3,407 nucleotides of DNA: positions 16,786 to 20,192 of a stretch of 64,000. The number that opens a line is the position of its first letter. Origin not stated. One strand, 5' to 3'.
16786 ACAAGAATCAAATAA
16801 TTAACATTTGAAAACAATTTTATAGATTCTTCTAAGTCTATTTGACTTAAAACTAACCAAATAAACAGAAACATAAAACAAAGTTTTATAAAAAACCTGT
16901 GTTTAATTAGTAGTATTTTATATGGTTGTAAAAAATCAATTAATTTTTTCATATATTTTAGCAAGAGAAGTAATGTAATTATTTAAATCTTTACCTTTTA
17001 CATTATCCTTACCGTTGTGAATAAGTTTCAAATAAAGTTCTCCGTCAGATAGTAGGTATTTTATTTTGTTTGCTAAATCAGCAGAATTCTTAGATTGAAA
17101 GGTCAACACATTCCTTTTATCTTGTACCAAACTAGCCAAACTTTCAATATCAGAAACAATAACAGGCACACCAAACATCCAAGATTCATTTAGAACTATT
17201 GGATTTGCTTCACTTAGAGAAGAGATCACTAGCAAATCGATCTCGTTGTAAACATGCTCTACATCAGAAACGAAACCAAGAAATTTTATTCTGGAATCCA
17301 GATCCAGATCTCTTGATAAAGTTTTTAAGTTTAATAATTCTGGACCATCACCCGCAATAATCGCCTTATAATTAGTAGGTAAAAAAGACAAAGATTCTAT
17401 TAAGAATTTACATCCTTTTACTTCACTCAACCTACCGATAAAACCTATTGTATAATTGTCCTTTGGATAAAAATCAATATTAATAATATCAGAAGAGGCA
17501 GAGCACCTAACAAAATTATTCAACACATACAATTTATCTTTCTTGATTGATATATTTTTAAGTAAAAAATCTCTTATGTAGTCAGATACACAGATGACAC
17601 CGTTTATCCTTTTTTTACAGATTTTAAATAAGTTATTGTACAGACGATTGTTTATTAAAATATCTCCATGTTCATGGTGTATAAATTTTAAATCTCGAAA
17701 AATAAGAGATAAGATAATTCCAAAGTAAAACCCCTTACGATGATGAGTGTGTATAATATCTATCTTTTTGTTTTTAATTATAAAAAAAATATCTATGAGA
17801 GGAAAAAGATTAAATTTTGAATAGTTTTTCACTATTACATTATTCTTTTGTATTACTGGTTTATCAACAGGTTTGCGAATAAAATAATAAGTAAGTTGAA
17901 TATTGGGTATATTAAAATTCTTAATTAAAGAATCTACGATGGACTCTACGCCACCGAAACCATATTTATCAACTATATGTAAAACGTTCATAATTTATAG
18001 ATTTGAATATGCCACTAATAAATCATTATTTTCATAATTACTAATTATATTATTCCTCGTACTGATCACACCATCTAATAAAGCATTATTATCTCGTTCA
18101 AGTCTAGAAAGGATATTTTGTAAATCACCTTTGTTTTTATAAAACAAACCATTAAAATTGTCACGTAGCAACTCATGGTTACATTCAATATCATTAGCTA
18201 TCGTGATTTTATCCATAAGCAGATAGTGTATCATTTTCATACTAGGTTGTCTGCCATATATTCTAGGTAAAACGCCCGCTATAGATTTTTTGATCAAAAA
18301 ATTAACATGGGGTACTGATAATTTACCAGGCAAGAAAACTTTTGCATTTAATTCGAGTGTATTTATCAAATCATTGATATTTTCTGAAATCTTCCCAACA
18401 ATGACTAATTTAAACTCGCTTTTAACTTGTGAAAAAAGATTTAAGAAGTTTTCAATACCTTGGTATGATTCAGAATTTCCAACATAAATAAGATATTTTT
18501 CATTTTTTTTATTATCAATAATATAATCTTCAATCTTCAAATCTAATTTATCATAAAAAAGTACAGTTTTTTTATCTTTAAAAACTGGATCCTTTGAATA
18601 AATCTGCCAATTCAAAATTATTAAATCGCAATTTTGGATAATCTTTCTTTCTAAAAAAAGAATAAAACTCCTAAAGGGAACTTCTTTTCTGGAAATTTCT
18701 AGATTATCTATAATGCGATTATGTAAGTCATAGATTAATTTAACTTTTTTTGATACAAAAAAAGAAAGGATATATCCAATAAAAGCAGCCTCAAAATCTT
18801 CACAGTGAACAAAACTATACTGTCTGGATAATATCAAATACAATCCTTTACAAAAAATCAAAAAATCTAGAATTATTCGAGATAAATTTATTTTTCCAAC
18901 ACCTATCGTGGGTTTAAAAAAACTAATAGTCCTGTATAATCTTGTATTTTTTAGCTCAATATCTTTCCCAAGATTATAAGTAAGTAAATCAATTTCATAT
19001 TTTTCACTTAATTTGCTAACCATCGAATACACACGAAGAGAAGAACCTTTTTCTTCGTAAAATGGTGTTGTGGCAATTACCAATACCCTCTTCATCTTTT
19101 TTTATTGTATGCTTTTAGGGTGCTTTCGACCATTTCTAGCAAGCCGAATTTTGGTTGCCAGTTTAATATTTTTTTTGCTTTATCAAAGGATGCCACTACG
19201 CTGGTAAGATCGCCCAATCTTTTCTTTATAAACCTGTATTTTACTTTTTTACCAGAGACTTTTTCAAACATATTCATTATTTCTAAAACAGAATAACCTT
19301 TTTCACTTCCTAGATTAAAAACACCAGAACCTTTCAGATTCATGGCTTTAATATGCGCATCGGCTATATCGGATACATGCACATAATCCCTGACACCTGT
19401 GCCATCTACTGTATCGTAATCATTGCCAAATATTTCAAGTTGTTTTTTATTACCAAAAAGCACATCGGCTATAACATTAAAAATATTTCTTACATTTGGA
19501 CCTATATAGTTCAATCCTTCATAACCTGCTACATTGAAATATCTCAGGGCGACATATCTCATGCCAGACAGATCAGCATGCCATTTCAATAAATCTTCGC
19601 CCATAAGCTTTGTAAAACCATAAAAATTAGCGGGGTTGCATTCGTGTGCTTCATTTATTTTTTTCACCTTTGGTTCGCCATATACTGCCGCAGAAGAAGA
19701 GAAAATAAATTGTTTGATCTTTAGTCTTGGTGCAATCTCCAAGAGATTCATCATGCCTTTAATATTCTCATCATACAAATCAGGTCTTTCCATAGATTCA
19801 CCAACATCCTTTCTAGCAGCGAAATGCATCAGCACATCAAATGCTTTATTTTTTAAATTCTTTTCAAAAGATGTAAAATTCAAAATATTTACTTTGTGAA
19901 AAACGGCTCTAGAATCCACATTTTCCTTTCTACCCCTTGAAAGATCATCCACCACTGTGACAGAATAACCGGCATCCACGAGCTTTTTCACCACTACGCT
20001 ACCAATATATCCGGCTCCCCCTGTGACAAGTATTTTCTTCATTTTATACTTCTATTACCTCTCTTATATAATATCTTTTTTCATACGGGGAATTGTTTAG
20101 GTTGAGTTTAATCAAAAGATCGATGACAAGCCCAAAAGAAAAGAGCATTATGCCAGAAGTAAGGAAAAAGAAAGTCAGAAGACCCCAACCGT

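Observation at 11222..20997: Eight-gene surface glycosylation locus pairing two GT39/GT-C enzymes with a polyprenyl-phosphate GT2, a flippase-like protein, GalE and two GT4s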

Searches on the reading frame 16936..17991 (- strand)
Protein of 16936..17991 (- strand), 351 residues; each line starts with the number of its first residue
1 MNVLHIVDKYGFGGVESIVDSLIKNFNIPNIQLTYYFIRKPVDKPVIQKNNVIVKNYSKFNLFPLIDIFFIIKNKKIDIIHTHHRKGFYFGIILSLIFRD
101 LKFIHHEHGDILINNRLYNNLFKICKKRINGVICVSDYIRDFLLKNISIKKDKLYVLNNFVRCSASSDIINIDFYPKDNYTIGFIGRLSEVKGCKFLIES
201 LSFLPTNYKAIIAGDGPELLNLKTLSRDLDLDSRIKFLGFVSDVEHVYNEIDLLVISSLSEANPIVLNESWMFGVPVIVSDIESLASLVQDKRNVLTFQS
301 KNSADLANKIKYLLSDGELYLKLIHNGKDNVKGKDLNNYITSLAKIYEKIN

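Call 3: search_protein_families(library=pfam, proteins=[window:16936-17991:-], max_evalue=0.01)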
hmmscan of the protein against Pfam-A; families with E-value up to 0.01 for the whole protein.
window:16936-17991:- (351 aa): 5 families
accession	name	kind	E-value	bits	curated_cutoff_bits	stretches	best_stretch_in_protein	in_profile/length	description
PF00534.26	Glycos_transf_1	-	2.9e-32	112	26.4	1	176-328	12-170/172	Glycosyl transferases group 1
PF13692.12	Glyco_trans_1_4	-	4.5e-27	95.5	27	1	181-316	3-142/142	Glycosyl transferases group 1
PF13439.12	Glyco_transf_4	-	8.4e-16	58.9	28.5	1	13-162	2-167/170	Glycosyltransferase Family 4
PF13524.12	Glyco_trans_1_2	-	9.5e-05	22.8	25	1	235-332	29-130/144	Glycosyl transferase-like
PF13477.12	Glyco_trans_4_2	-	0.0006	20.4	23.4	1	56-135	54-138/139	Glycosyl transferase 4-like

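Call 4: search_protein_families(library=ncbifam, proteins=[window:16936-17991:-], max_evalue=0.01)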
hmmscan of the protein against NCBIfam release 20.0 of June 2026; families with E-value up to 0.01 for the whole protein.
window:16936-17991:- (351 aa): 31 families (the best 25 are shown)
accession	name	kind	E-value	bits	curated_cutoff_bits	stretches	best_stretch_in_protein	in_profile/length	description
TIGR03088.1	stp2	hypoth_equivalog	6.2e-24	84.7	409.05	1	3-347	4-370/374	TIGR03088 family PEP-CTERM/XrtA system glycosyltransferase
TIGR03999.1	thiol_BshA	equivalog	2.7e-23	82.5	273.7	1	59-350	67-373/375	N-acetyl-alpha-D-glucosaminyl L-malate synthase BshA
NF041010.1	glycosy_Agl16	equivalog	7.6e-21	74.3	575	1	88-348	91-349/352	glycosylation protein Agl16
NF050056.1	ProtGlycPglH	equivalog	1.1e-19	70.7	600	1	170-345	171-348/354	GalNAc-alpha-(1->4)-GalNAc-alpha-(1->3)-diNAcBac-PP-undecaprenol alpha-1,4-N-acetyl-D-galactosaminyltransferase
NF007396.0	PRK09922.1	equivalog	7.1e-18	64.6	385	1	10-317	13-327/361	lipopolysaccharide 1,6-galactosyltransferase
NF046085.1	XrtY_assoc_Gly1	equivalog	9.9e-18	64.1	400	1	149-349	179-383/387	XrtY-associated glycosyltransferase XYAG1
NF047684.1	TeichurnBiosyTuaC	equivalog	1.7e-17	63.5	550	1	175-349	215-388/391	teichuronic acid biosynthesis protein TuaC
TIGR04157.1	glyco_rSAM_CFB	subfamily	3.6e-17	62.5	400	1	124-321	165-371/406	TIGR04157 family glycosyltransferase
NF041876.1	EPS_EpsE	equivalog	3.4e-15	56.2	400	1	181-332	216-377/389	exopolysaccharide biosynthesis GT4 family glycosyltransferase EpsE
NF038011.1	PelF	equivalog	1.5e-14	54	100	1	118-291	247-424/489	GT4 family glycosyltransferase PelF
NF047880.1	glyco_SdgA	exception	8.5e-13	47.7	800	1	65-329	205-469/488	serine-aspartate repeat adhesin O-glycosyltransferase SdgA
TIGR04063.1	stp3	hypoth_equivalog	1.8e-12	46.9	442.05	1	116-350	145-395/397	TIGR04063 family PEP-CTERM/XrtA system glycosyltransferase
NF049988.1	MGlcDAGSynMgs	equivalog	2.2e-12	47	400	1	184-349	218-386/398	alpha-monoglucosyldiacylglycerol synthase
NF047881.1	glyco_SdgB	exception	2.5e-11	42.9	800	1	197-324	342-470/496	serine-aspartate repeat adhesin O-glycosyltransferase SdgB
NF050063.1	ProtGlycPglJ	equivalog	1.8e-10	40.6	500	1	113-334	129-350/363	N-acetylgalactosamine-N,N'-diacetylbacillosaminyl-diphospho-undecaprenol 4-alpha-N-acetylgalactosaminyltransferase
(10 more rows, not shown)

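Call 63: search_solved_structures(query=window:16936-17991:-, max_evalue=0.001)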
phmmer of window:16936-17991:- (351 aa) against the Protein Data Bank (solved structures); distinct sequences matched with E-value up to 0.001: 27.
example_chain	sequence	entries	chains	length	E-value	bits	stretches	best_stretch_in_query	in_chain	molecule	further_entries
6eji_A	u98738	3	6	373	1.8e-12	50.3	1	163-342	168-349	WlaC protein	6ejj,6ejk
8dvz_A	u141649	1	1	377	1.4e-11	47.4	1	119-333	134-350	N, N'-diacetylbacillosaminyl-diphospho-undecaprenol alpha-1,3-N-acetylgalactosaminyltransf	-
4xso_B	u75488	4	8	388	1.7e-11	47.1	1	47-320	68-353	Alr3699 protein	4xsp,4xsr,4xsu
5i45_A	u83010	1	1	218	3.7e-11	46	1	179-349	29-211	Glycosyl transferases group 1 family protein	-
8dqd_A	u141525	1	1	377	8.7e-11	44.8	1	119-333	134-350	N, N'-diacetylbacillosaminyl-diphospho-undecaprenol alpha-1,3-N-acetylgalactosaminyltransf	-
2jjm_A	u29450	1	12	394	9.5e-11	44.6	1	52-332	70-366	GLYCOSYL TRANSFERASE, GROUP 1 FAMILY PROTEIN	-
7mi0_A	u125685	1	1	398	1e-10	44.5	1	68-316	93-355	Glycosyltransferase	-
3mbo_A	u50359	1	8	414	1.1e-10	44.4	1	52-332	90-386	Glycosyltransferase, group 1 family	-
4xyw_A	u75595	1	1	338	1.2e-10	44.3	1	55-321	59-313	O-antigen biosynthesis glycosyltransferase WbnH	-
7qd7_AAA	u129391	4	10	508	2.2e-10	43.5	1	127-331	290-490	TarM(Se)_G117R | TarM(Se)_G117R-4RboP | TarM(Se)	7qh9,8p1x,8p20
6n1x_A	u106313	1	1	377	2.5e-10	43.3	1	36-329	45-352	Glycosyltransferase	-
7qnt_AAA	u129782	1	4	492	2.7e-10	43.2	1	127-331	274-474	TarM(Se)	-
6d9t_A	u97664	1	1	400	2.9e-10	43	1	36-331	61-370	Glycosyl transferase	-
8dvw_A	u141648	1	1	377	3.1e-10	43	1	119-333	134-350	N, N'-diacetylbacillosaminyl-diphospho-undecaprenol alpha-1,3-N-acetylgalactosaminyltransf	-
4n9w_A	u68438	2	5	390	3.5e-07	32.9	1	114-350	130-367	GDP-mannose-dependent alpha-(1-2)-phosphatidylinositol mannosyltransferase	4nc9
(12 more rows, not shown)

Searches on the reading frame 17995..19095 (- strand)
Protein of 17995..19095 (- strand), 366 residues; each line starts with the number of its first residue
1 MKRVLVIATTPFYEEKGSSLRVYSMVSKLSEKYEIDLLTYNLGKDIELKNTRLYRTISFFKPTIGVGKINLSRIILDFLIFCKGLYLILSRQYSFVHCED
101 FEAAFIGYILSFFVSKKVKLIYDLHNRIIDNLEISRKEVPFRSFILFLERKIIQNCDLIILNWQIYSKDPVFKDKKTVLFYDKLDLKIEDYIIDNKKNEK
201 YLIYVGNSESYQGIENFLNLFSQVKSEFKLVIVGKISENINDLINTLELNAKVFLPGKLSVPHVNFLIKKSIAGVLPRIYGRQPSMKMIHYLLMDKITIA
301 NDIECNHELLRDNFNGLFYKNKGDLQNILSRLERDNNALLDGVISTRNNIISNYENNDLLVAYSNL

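Call 3: search_protein_families(library=pfam, proteins=[window:17995-19095:-], max_evalue=0.01)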
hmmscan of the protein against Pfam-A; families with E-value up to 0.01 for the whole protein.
window:17995-19095:- (366 aa): 3 families
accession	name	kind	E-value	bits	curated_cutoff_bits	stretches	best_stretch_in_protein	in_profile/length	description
PF00534.26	Glycos_transf_1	-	2.3e-14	53.7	26.4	1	195-336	11-159/172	Glycosyl transferases group 1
PF13692.12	Glyco_trans_1_4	-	2.1e-10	41.4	27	1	200-328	2-135/142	Glycosyl transferases group 1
PF13439.12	Glyco_transf_4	-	0.003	18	28.5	1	17-160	3-138/170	Glycosyltransferase Family 4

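Call 4: search_protein_families(library=ncbifam, proteins=[window:17995-19095:-], max_evalue=0.01)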
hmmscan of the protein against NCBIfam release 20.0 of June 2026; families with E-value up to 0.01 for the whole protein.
window:17995-19095:- (366 aa): 2 families
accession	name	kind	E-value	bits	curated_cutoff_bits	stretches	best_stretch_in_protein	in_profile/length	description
NF047684.1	TeichurnBiosyTuaC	equivalog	0.0034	16.3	550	1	197-284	217-303/391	teichuronic acid biosynthesis protein TuaC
TIGR04063.1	stp3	hypoth_equivalog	0.0036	16.2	442.05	1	199-332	213-354/397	TIGR04063 family PEP-CTERM/XrtA system glycosyltransferase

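Call 64: search_solved_structures(query=window:17995-19095:-, max_evalue=0.1)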
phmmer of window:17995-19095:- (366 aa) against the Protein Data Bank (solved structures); distinct sequences matched with E-value up to 0.1: 0.

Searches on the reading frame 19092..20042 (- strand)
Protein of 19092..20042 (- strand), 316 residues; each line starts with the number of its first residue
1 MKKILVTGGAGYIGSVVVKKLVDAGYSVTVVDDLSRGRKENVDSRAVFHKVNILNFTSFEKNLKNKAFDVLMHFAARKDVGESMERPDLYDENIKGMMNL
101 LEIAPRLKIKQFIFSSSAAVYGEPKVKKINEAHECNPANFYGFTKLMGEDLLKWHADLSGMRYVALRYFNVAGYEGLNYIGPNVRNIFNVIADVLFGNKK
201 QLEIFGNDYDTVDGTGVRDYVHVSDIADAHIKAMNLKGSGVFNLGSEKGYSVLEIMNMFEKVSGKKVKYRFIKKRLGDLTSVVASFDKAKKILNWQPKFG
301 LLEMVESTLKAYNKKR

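Call 3: search_protein_families(library=pfam, proteins=[window:19092-20042:-], max_evalue=0.01)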
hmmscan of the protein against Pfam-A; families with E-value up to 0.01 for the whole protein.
window:19092-20042:- (316 aa): 11 families
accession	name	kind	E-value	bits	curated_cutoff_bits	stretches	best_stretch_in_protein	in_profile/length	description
PF01370.27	Epimerase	-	4.1e-53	180.7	20.9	1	4-245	1-240/240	NAD dependent epimerase/dehydratase family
PF16363.11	GDP_Man_Dehyd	-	3.6e-47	161.9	27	1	5-307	1-331/332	GDP-mannose 4,6 dehydratase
PF01073.25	3Beta_HSD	-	1.5e-18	67.3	22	1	5-234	1-229/280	3-beta hydroxysteroid dehydrogenase/isomerase family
PF04321.23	RmlD_sub_bind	-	1.1e-13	51.3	27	1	3-180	2-160/287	RmlD substrate binding domain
PF07993.18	NAD_binding_4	-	1.9e-12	47.3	20.1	1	66-173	87-209/258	Male sterility protein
PF02719.21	Polysacc_synt_2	-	4.8e-12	46.1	20.2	1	4-176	1-176/293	Polysaccharide biosynthesis protein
PF05368.20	NmrA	-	4.8e-09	36.7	27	1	2-118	3-108/298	NmrA-like family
PF13460.12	NAD_binding_10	-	2.1e-07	31.4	27.2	1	8-167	1-142/184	NAD(P)H-binding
PF08659.16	KR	-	0.00019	21.8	22.6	0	4-46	3-43/180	KR domain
PF00106.31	adh_short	-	0.0045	16.9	26.6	1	2-40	1-39/195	short chain dehydrogenase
PF03435.24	Sacchrp_dh_NADP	-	0.0071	17.1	25.1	0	9-75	5-76/129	Saccharopine dehydrogenase NADP binding domain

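Call 4: search_protein_families(library=ncbifam, proteins=[window:19092-20042:-], max_evalue=0.01)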
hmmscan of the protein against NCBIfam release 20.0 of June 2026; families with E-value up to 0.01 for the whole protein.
window:19092-20042:- (316 aa): 44 families (the best 25 are shown)
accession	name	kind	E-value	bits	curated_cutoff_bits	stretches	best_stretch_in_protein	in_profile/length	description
TIGR01179.1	galE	equivalog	1e-97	327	262.3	1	3-310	1-323/332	UDP-glucose 4-epimerase GalE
NF007956.0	PRK10675.1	subfamily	3e-66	223.8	394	1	3-311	2-328/338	UDP-glucose 4-epimerase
TIGR02197.1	heptose_epim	equivalog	3.6e-41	141.4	274.6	1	4-274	1-273/316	ADP-glyceromanno-heptose 6-epimerase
TIGR01181.1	dTDP_gluc_dehyt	equivalog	9e-30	103.8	365.1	1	3-315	1-314/321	dTDP-glucose 4,6-dehydratase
TIGR04180.1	EDH_00030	hypoth_equivalog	6.7e-24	84.5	475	1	4-299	1-296/297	NAD-dependent 4,6-dehydratase LegB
NF011728.1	PRK15181.1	equivalog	4.2e-18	65.5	760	1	2-315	16-340/348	Vi polysaccharide biosynthesis UDP-N-acetylglucosaminuronic acid C-4 epimerase TviC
NF008360.0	PRK11150.1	equivalog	7.6e-18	64.8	452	1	4-257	2-248/310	ADP-glyceromanno-heptose 6-epimerase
TIGR03466.1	HpnA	hypoth_equivalog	3.4e-17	62.3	367.65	1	3-142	2-139/327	hopanoid-associated sugar epimerase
NF043036.1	ErythonDh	equivalog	4e-15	55.8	325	1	3-153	2-161/321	D-erythronate dehydrogenase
NF007490.0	PRK10084.1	subfamily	8.5e-15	54.6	649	1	3-312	2-334/361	dTDP-glucose 4,6-dehydratase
NF007582.0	PRK10217.1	equivalog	5.7e-14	52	698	1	1-254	1-261/355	dTDP-glucose 4,6-dehydratase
NF042423.1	oxyalk_red_Shew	equivalog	5.9e-14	51.9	580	1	2-175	9-178/331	2-alkyl-3-oxoalkanoate reductase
TIGR02622.1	CDP_4_6_dhtase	equivalog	5.6e-12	45.5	278.45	1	2-121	5-133/352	CDP-glucose 4,6-dehydratase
TIGR01214.1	rmlD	equivalog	9e-12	44.7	224.05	1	3-257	1-220/285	dTDP-4-dehydrorhamnose reductase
NF047922.1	GDPFucSynFcl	equivalog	5.9e-10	39.1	500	1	2-314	3-303/308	GDP-L-fucose synthase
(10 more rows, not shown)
